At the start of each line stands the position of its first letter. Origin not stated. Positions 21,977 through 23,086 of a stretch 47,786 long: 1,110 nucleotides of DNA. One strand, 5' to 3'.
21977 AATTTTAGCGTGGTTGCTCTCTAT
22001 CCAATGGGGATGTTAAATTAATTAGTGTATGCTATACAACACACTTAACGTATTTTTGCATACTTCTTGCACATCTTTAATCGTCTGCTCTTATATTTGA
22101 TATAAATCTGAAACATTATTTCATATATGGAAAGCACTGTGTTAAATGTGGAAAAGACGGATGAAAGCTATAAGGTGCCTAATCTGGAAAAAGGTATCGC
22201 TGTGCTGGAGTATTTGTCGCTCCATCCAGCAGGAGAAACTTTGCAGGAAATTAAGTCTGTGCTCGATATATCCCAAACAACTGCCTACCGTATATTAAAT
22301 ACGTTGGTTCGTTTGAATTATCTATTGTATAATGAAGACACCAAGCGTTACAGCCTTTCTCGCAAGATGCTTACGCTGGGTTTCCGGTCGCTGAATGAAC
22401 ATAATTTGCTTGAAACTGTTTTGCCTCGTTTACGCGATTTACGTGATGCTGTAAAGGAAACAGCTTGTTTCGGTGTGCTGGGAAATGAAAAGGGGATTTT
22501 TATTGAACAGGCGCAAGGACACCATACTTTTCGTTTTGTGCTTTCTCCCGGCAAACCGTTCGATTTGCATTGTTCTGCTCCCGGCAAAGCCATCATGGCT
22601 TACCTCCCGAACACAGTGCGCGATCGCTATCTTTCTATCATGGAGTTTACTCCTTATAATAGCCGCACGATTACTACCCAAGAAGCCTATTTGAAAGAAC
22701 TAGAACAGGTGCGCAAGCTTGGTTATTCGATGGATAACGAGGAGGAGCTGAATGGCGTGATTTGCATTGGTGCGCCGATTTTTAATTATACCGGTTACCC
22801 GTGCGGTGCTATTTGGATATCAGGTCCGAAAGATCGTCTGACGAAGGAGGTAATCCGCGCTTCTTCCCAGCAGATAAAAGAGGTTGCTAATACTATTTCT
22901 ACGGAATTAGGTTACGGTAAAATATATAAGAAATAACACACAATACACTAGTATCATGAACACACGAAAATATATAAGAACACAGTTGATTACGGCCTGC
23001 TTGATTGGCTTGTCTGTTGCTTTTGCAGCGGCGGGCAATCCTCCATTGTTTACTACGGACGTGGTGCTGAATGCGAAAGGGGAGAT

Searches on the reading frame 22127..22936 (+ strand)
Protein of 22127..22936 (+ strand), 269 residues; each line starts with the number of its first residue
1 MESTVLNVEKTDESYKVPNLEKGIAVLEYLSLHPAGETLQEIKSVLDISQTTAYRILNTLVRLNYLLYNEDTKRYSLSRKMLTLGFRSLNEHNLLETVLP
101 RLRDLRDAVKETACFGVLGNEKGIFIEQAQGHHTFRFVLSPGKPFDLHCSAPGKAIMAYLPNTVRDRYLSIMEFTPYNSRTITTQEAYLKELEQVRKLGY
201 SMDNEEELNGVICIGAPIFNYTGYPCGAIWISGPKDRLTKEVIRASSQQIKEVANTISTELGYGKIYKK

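Call 4: search_protein_families(library=pfam, proteins=[window:22127-22936:+], max_evalue=0.01)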
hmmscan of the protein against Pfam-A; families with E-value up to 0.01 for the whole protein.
window:22127-22936:+ (269 aa): 5 families
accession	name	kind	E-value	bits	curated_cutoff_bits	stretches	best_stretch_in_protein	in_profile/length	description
PF01614.24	IclR_C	-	7.2e-41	140.1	24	1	87-258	2-173/174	Bacterial transcriptional regulator IclR C-terminal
PF09339.16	HTH_IclR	-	1.9e-10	40.8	22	1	20-67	2-49/52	IclR helix-turn-helix domain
PF12840.13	HTH_20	-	0.0014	19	27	1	25-62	8-44/51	Helix-turn-helix domain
PF25213.1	HVO_A0261_N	-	0.0069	16.7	35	0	22-77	12-63/86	HVO_A0261 N-terminal domain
PF12802.13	MarR_2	-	0.0084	16.7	27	0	25-66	9-50/61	MarR family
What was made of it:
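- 22127..22936 (+): IclR-family transcriptional regulator, first gene of the conserved block. Pfam HTH_IclR and IclR_C at 7e-41 (call 4).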

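Call 5: search_protein_families(library=ncbifam, proteins=[window:22127-22936:+], max_evalue=0.01)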
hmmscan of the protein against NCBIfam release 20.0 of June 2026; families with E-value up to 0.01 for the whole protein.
window:22127-22936:+ (269 aa): 8 families
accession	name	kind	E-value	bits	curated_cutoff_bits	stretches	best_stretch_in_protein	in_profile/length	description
NF045644.1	TransRegBhcR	equivalog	9.6e-52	175.9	350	1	10-262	15-266/267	HTH-type transcriptional regulator BhcR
TIGR02431.1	pcaR_pcaU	subfamily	6.1e-41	140.4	284.75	1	17-258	5-245/248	beta-ketoadipate pathway transcriptional regulators, PcaR/PcaU/PobR family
NF011671.1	PRK15090.1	equivalog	9.6e-37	126.6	275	1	11-263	4-255/256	DNA-binding transcriptional regulator KdgR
NF008601.2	PRK11569.1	equivalog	1.8e-30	106.1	380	1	12-261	21-272/276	glyoxylate bypass operon transcriptional repressor IclR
NF007548.0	PRK10163.1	equivalog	2.1e-26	92.6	406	1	19-263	23-267/271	HTH-type transcriptional repressor AllR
NF007339.0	PRK09834.1-1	equivalog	1.1e-07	31.5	299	1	11-260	14-265/271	DNA-binding transcriptional regulator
NF007341.0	PRK09834.1-3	equivalog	1.4e-06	27.7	269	1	16-204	6-199/274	DNA-binding transcriptional regulator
NF007342.0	PRK09834.1-4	equivalog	0.00056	19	251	1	13-202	7-197/263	DNA-binding transcriptional regulator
